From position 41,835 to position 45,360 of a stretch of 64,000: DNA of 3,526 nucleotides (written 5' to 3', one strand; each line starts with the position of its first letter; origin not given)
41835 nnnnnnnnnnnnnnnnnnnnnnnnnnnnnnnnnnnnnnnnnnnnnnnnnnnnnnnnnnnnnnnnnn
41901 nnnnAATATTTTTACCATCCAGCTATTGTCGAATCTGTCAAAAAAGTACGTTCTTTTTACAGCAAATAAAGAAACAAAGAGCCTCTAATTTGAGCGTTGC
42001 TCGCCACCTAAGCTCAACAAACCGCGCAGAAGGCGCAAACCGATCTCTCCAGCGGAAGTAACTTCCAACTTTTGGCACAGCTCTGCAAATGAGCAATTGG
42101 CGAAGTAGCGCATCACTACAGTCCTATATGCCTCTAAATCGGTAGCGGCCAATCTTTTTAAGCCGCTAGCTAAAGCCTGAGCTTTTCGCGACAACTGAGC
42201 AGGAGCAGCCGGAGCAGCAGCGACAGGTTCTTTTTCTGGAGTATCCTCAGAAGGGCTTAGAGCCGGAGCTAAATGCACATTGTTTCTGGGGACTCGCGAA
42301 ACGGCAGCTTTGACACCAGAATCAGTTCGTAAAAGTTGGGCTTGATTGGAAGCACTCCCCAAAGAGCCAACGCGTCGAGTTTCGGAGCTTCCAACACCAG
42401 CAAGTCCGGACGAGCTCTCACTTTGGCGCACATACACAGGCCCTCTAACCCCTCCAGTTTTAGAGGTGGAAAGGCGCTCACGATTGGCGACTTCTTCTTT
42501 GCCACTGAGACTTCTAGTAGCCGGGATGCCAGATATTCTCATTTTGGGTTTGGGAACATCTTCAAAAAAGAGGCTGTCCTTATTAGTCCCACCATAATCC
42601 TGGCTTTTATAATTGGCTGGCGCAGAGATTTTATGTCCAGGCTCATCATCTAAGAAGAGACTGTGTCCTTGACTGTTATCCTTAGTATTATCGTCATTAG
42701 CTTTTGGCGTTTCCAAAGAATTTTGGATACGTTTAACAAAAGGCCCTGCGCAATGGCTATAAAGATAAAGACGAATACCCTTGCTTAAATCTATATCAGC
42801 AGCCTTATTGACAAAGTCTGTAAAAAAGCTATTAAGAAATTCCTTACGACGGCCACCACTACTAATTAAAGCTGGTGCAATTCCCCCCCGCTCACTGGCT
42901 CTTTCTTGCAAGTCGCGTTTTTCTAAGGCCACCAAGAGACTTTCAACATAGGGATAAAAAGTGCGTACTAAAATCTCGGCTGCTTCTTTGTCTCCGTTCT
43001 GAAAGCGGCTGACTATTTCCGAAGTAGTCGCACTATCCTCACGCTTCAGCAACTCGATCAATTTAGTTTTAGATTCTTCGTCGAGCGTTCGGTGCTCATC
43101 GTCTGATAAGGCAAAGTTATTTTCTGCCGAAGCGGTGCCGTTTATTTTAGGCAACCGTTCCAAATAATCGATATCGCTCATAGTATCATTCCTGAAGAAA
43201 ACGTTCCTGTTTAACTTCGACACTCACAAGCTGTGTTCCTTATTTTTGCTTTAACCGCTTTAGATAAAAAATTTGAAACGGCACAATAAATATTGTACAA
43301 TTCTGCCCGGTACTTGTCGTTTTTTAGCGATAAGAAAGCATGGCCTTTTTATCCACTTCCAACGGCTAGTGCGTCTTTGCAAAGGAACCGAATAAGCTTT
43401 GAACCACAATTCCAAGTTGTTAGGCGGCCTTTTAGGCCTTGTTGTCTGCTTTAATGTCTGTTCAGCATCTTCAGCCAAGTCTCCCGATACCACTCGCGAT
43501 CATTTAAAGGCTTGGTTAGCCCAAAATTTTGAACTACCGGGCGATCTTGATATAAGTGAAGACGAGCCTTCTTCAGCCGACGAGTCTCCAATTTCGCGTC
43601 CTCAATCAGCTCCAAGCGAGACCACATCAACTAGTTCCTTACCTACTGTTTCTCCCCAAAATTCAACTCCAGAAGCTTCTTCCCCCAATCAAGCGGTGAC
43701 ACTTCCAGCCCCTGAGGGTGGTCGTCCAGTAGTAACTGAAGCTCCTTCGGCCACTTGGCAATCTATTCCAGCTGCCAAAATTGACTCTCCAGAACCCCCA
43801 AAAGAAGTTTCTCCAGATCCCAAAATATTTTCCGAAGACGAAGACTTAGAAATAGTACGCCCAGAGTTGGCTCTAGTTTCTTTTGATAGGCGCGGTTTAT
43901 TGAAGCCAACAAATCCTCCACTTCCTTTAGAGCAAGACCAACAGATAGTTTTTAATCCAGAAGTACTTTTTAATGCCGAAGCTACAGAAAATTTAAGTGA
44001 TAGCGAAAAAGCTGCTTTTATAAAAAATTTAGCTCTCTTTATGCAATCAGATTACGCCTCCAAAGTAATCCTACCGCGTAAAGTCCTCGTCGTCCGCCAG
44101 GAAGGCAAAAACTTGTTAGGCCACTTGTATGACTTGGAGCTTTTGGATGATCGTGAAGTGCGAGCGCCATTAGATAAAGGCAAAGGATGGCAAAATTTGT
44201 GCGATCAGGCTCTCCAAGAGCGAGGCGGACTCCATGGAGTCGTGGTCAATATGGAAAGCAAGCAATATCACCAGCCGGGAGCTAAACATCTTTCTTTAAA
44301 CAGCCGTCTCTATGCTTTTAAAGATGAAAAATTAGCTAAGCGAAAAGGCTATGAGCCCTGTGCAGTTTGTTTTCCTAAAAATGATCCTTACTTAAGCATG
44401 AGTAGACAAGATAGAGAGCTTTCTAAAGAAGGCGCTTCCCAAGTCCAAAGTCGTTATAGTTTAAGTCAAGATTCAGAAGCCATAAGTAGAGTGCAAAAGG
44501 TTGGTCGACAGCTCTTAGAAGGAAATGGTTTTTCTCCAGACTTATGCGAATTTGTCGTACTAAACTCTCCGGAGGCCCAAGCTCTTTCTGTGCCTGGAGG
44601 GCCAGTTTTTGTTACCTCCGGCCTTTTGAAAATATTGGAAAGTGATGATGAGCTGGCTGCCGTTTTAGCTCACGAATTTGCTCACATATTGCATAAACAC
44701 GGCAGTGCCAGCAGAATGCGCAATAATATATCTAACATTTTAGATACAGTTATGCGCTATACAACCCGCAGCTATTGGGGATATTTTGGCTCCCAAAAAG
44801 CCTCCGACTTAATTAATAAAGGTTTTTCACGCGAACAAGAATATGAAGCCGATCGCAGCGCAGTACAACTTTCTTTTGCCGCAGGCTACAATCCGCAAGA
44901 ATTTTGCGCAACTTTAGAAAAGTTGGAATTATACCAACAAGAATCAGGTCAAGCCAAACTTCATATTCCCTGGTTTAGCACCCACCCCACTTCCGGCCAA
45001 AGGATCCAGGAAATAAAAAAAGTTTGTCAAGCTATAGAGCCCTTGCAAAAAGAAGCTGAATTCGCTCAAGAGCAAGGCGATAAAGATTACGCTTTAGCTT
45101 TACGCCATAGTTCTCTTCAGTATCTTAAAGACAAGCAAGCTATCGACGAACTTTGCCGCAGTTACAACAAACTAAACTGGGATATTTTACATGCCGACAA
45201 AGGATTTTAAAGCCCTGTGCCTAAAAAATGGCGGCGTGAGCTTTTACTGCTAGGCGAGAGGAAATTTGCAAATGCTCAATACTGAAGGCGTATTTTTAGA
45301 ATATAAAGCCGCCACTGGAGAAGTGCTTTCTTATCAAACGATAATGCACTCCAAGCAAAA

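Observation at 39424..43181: Operon of a divergent sigma-like factor, a zf-HC2 anti-sigma factor and a pseudo-ABC ATPase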

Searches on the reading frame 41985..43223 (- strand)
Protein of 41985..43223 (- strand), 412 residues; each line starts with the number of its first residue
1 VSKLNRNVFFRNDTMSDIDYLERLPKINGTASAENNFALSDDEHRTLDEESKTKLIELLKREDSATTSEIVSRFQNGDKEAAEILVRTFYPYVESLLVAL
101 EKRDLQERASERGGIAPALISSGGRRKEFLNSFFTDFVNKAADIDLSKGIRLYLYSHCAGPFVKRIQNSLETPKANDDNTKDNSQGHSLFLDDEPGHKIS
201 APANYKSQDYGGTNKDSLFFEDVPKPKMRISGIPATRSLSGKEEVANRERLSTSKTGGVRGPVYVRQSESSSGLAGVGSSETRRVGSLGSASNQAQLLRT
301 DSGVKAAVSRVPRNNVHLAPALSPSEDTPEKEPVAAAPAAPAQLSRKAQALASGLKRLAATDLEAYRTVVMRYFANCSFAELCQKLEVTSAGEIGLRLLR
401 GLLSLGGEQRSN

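Call 3: search_protein_families(library=pfam, proteins=[window:41985-43223:-], max_evalue=0.1)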
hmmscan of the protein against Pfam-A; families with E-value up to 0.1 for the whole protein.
window:41985-43223:- (412 aa): 1 family
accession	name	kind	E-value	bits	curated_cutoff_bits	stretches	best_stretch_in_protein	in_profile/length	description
PF07638.17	Sigma70_ECF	-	0.00056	20.3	21.1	0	348-390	123-165/185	ECF sigma factor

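Call 4: search_protein_families(library=ncbifam, proteins=[window:41985-43223:-], max_evalue=0.1)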
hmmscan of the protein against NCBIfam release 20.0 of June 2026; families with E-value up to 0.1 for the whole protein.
window:41985-43223:- (412 aa): 3 families
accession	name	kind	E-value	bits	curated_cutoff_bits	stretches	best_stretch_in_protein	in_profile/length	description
TIGR02984.1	Sig-70_plancto1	subfamily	0.00058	19.5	183.75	1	337-405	120-184/189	RNA polymerase sigma-70 factor, Planctomycetaceae-specific subfamily 1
NF006173.0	PRK08311.2-1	subfamily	0.0024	17.2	287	1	60-114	11-65/251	RNA polymerase sigma factor SigI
TIGR02999.1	Sig-70_X6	subfamily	0.01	15.7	126.15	0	338-390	112-164/183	ECF-type sigma factor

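Call 9: find_homologous_proteins(query=window:41985-43223:-, max_evalue=0.001)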
Query window:41985-43223:- (412 aa): 14 proteins with E <= 0.001 among 8000 candidates.
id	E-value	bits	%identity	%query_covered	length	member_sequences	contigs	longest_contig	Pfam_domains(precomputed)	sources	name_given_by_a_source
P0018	5.9e-253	857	100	97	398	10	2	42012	-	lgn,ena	-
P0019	5.0e-225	765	88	97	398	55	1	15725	-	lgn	-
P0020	1.9e-213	727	85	97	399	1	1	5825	-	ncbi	-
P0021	1.2e-211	721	83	97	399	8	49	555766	-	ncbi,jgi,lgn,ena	-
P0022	1.5e-211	721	83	97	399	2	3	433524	-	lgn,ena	-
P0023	2.3e-210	717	83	92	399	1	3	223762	-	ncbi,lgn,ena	-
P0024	3.6e-202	690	78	100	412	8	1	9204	-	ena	-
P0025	6.9e-174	597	73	97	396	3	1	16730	-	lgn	-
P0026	3.6e-170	584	69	92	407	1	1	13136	-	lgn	-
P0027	1.0e-165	570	69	92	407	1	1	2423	-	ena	-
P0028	5.1e-86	308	44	92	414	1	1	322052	-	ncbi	ncbi:MAG: hypothetical protein ACI38Q_02475 [Candidatus Bruticola sp.]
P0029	2.2e-62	230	39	70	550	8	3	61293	PF07638.18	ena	-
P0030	1.8e-49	187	37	60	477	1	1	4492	-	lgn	-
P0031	6.0e-39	153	36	48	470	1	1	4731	-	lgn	-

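Call 13: search_solved_structures(query=A2, max_evalue=10, show_alignments=3)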
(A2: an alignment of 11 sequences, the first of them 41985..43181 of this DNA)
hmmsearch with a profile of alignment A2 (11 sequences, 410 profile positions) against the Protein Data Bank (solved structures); distinct sequences matched with E-value up to 10: 0.

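Call 18: find_encoding_contigs(protein=P0029, flank=8000, max_places=2)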
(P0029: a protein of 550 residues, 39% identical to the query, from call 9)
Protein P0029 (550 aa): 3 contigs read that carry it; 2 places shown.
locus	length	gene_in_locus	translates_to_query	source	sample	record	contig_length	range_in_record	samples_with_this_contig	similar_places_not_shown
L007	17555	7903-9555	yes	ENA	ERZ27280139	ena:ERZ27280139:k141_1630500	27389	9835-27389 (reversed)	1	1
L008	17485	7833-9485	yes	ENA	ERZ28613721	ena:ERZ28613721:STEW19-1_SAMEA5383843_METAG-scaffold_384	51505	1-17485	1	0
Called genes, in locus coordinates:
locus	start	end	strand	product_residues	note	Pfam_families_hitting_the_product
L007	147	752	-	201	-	PF01925:TauE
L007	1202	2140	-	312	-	PF01116:F_bP_aldolase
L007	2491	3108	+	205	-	PF07638:Sigma70_ECF, PF04542:Sigma70_r2, PF08281:Sigma70_r4_2, PF04545:Sigma70_r4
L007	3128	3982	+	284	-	PF13490:zf-HC2 (weak)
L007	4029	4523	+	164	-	-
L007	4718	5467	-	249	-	-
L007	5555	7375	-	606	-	PF01435:Peptidase_M48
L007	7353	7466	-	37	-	-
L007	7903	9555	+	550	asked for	PF07638:Sigma70_ECF (faint)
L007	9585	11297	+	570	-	PF13490:zf-HC2 (weak)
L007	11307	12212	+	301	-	-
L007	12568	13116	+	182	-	-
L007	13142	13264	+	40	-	-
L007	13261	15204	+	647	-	PF00924:MS_channel_2nd, PF21082:MS_channel_3rd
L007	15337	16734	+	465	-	PF00037:Fer4 (faint), PF12797:Fer4_2 (faint), PF13237:Fer4_10 (weak), PF14697:Fer4_21 (faint), PF12800:Fer4_4 (faint), PF12838:Fer4_7 (weak), PF01855:POR_N, PF17147:PFOR_II, +2 more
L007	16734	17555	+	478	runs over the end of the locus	PF02775:TPP_enzyme_C, PF01558:POR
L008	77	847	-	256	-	PF01925:TauE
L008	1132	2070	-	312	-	PF01116:F_bP_aldolase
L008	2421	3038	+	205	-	PF07638:Sigma70_ECF, PF04542:Sigma70_r2, PF08281:Sigma70_r4_2, PF04545:Sigma70_r4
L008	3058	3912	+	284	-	PF13490:zf-HC2 (weak)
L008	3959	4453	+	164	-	-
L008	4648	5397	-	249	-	-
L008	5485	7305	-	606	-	PF01435:Peptidase_M48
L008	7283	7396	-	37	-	-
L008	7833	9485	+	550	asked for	PF07638:Sigma70_ECF (faint)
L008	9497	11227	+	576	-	PF13490:zf-HC2 (weak)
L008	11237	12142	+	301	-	-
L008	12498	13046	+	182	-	-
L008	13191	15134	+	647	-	PF00924:MS_channel_2nd, PF21082:MS_channel_3rd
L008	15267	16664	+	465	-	PF00037:Fer4 (faint), PF12797:Fer4_2 (faint), PF13237:Fer4_10 (weak), PF14697:Fer4_21 (faint), PF12800:Fer4_4 (faint), PF12838:Fer4_7 (weak), PF01855:POR_N, PF17147:PFOR_II, +2 more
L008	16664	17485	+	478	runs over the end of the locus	PF02775:TPP_enzyme_C, PF01558:POR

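Call 20: predict_structure(alignment_id=A2)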
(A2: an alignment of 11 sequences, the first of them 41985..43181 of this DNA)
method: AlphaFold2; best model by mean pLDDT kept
length: 398 residues; sequences in the alignment: 11
mean_pLDDT: 54.3   pTM: 0.33
mean pLDDT of the five models: 54.3, 53.8, 52.0, 50.0, 40.0
residues with pLDDT >= 90: 23; 70-90: 101; 50-70: 48; < 50: 226
segments of 3 or more residues with pLDDT < 50: 1-7, 9-30, 91-108, 158-330, 393-398
pLDDT, mean of each block of 10 residues (from residue 1): 42 31 38 82 89 90 89 89 75 47 45 84 86 86 84 62 31 34 35 32 39 42 35 33 36 35 31 30 34 36 37 37 42 66 72 69 67 71 66 42
secondary structure, 60 per line:
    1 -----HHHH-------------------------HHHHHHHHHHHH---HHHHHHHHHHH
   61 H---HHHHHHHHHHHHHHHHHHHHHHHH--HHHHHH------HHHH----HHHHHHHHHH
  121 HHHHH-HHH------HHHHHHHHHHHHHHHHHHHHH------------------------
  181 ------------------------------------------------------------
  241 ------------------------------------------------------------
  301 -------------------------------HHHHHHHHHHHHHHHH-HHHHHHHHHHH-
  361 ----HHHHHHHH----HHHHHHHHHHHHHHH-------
elements in order: H6-9 H35-46 H50-61 H65-88 H91-96 H103-106 H111-125 H136-156 H332-347 H349-359 H365-372 H377-391

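Call 47: search_protein_families(library=pfam, alignment_id=A2, max_evalue=0.05)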
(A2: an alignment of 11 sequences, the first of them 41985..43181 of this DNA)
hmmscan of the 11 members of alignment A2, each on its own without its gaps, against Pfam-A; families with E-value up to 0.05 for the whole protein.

A. member 1, window:41985-43181:- (398 aa): 1 family
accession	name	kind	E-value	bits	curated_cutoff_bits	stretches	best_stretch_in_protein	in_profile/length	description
PF07638.17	Sigma70_ECF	-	0.00051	20.4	21.1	0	334-376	123-165/185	ECF sigma factor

B. families by the number of members that match (of 11 scanned): 2 families
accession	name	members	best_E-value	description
PF07638.17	Sigma70_ECF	8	3.7e-06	ECF sigma factor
PF08281.18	Sigma70_r4_2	1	0.013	Sigma-70, region 4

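Call 78: fold_search(model_id=the predicted structure, library=pdb)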
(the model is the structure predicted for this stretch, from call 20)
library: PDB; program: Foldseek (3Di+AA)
matches with E <= 10: 28; with E <= 0.001: 0
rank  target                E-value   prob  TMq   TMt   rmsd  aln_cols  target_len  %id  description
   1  5or5_MODEL_1_A        4.8e-01  0.96  0.19  0.70   3.0       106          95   16  NMR structure of the complex formed by an engineered region 2 of sigmaE in complex with GTAAAA (released 2018-06-27)
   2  4lup_C                1.4e+00  0.75  0.18  0.66   3.6       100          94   16  Crystal structure of the complex formed by region of E. coli sigmaE bound to its -10 element non template strand (released 2014-02-19)
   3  2mao_MODEL_1_A        1.6e+00  0.66  0.18  0.59   3.2       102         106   18  NMR structure of region 2 of E. coli sigmaE (released 2014-02-19)
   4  2o7g_B                1.7e+00  0.60  0.18  0.67   4.1       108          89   13  Crystal structure of the Pribnow Box recognition region of SigC from Mycobacterium tuberculosis (released 2006-12-26)
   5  2map_MODEL_1_A        1.8e+00  0.72  0.20  0.70   3.1       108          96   15  Solution structure of the complex formed by the region 2 of E. coli sigmaE and its cognate -10 promoter elemen (released 2014-02-19)
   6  5h6x_B                1.8e+00  0.30  0.16  0.51   5.3       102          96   15  The crystal structure of RpoS fragment including a partial region 1.2 and region 2 from intracellular pathogen Legione (released 2017-11-22)
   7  4lup_A                1.9e+00  0.63  0.18  0.69   3.6       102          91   16  Crystal structure of the complex formed by region of E. coli sigmaE bound to its -10 element non template strand (released 2014-02-19)
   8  6whi_A                3.6e+00  0.04  0.11  0.11  13.9       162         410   12  Cryo-electron microscopy structure of the type I-F CRISPR RNA-guided surveillance complex bound to the anti-CRISPR Acr (released 2020-05-13)
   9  8sba                  4.3e+00  0.02  0.08  0.03  22.1       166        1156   12  CryoEM structure of P-Glycoprotein in inward facing 2 state under continuous turnover conditions with vinblastine (released 2025-04-23)
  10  2hsb                  5.6e+00  0.04  0.12  0.22  11.7       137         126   11  Crystal structure of a hepn domain containing protein (af_0298) from archaeoglobus fulgidus at 1.95 A resolution (released 2006-08-15)
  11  3bk9_H                5.6e+00  0.02  0.09  0.13  13.9       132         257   16  H55A mutant of tryptophan 2,3-dioxygenase from Xanthomonas campestris (released 2008-09-30)
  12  7stx_B                5.6e+00  0.02  0.10  0.05  15.1       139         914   12  Cryo-EM structure of human NatB in complex with CoA-Alpha-Synuclein (released 2021-12-22)
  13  6gau_B                6.0e+00  0.02  0.09  0.04  19.6       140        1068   13  Extremely 'open' clamp structure of DNA gyrase: role of the Corynebacteriales GyrB specific insert (released 2019-02-20)
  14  2v0x_B                6.3e+00  0.02  0.10  0.17  21.0       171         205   12  The dimerization domain of LAP2alpha (released 2007-06-26)
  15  7bxx_B                6.3e+00  0.01  0.08  0.10  23.7       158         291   13  Tetanus neurotoxin translocation domain -C467S (released 2021-02-17)
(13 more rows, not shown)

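Call 84: search_protein_families(library=padloc, proteins=[window:41985-43181:-], max_evalue=0.01)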
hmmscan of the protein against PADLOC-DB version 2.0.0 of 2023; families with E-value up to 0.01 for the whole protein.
window:41985-43181:- (398 aa): 0 families

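Call 85: find_encoding_contigs(protein=P0031, flank=6000, max_places=3)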
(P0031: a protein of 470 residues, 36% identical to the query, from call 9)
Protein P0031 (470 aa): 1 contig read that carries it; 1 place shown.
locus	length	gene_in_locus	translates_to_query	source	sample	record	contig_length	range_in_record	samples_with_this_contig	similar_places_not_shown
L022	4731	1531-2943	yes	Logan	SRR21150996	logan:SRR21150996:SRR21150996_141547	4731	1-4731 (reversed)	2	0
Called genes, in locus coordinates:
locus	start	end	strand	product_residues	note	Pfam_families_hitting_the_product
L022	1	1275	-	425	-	?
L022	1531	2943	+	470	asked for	-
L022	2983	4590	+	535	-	PF13490:zf-HC2 (weak)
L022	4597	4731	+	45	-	?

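Call 86: find_encoding_contigs(protein=P0030, flank=6000, max_places=3)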
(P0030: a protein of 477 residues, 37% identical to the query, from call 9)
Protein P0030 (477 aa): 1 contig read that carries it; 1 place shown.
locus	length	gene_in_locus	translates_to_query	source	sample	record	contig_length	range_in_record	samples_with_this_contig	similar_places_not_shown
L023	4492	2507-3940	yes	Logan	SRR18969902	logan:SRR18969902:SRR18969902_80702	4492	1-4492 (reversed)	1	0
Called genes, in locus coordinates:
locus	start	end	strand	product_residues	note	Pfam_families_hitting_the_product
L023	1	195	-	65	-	?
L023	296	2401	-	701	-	PF01435:Peptidase_M48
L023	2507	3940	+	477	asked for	-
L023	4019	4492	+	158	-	?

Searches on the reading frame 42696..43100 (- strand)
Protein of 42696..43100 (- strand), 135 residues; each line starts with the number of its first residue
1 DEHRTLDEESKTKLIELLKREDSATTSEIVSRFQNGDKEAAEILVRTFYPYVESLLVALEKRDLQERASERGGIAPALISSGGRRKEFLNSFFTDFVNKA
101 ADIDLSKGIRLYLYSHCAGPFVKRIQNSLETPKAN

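Call 67: search_protein_representatives(alignment_id=A6)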
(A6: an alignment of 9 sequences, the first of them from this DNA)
Query: 9 sequences, 135 profile positions. Proteins with E-value up to 0.001 (for the whole library): 8; up to 1e-10: 6; up to 1e-30: 5. The best 8 are listed.
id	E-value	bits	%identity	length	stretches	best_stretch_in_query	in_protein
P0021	1.5e-66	238.8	-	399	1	1-134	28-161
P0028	3.5e-60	218.2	-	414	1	1-132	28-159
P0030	1.6e-58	212.8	-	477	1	2-132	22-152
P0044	4.1e-51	188.8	-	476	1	1-132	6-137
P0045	4.9e-41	156.2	-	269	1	7-129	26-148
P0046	1.3e-26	109.5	-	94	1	1-64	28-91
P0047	2.7e-08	50.2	-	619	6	8-37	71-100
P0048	1.1e-04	38.5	-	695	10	50-120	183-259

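Call 87: find_related_loci(query=A6, collection=metagenome_contigs, flank=8000)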
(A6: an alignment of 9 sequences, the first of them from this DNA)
Query A6 (135 aa) in metagenome_contigs; peptide patterns used: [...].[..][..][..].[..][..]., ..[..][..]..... (x = any residue, [..] = any of these).
175 stretches matched a pattern; 4 encode a relative of the query (tblastn E <= 1e-3); 4 distinct loci.
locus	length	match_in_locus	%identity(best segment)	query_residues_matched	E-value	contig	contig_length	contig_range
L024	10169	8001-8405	92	1-135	2e-82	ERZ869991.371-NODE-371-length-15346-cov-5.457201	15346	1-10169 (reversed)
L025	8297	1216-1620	92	1-135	2e-82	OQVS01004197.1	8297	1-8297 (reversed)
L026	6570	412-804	85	1-131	8e-75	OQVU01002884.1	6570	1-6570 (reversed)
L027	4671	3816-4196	41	1-127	4e-32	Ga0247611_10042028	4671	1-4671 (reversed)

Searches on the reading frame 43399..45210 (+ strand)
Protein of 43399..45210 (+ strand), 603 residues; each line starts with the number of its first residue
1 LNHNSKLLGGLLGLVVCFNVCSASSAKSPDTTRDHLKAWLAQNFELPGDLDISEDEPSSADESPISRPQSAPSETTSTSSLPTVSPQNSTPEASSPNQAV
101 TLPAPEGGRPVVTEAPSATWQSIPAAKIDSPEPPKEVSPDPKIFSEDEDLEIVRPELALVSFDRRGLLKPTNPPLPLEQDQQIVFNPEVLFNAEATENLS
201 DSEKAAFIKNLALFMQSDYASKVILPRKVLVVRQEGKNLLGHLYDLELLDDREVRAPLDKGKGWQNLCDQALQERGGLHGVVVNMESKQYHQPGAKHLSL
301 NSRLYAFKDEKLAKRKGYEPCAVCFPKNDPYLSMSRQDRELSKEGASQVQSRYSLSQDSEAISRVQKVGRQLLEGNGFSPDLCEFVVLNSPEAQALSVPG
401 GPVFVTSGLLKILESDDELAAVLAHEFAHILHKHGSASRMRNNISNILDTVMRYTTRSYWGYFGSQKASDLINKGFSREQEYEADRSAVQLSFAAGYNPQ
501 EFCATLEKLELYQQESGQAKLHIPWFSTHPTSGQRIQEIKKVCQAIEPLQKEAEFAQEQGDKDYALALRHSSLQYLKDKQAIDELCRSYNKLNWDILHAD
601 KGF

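Call 3: search_protein_families(library=pfam, proteins=[window:43399-45210:+], max_evalue=0.1)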
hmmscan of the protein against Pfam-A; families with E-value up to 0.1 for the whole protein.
window:43399-45210:+ (603 aa): 1 family
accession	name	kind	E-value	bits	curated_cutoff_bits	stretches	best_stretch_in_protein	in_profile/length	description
PF01435.24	Peptidase_M48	-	1.1e-27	97.5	20.3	1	364-541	6-184/186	Peptidase family M48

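Call 4: search_protein_families(library=ncbifam, proteins=[window:43399-45210:+], max_evalue=0.1)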
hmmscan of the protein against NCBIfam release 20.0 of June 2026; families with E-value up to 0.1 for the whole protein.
window:43399-45210:+ (603 aa): 10 families
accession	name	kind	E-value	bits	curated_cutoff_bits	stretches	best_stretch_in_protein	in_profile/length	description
NF052400.1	M48_BAM_BepA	equivalog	6.2e-15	54.9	570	1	365-551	73-265/483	beta-barrel assembly-enhancing protease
NF052399.1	M48_lipo_LoiP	exception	2.4e-13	50.1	365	1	339-541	44-242/247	metalloprotease LoiP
NF002826.0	PRK03001.1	equivalog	1.8e-11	43.8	369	2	403-434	110-140/285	zinc metalloprotease HtpX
NF003425.0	PRK04897.1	equivalog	1.8e-08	34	355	2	401-467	120-185/298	zinc metalloprotease HtpX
NF002669.0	PRK02391.1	equivalog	3.2e-08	33.1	341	1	403-464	119-177/298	zinc metalloprotease HtpX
NF002363.0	PRK01345.1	equivalog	3.3e-07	29.7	422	1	403-434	109-139/318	zinc metalloprotease HtpX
NF003965.0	PRK05457.1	equivalog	1.9e-06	27.5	245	1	403-430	119-145/285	protease HtpX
NF002775.0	PRK02870.1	equivalog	2.1e-06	27.2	285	1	403-457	158-211/338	zinc metalloprotease HtpX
NF002839.0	PRK03072.1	equivalog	8.3e-06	25.1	412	1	403-465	114-173/291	zinc metalloprotease HtpX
NF002322.0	PRK01265.1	equivalog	0.00014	21.5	275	1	388-434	108-155/325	zinc metalloprotease HtpX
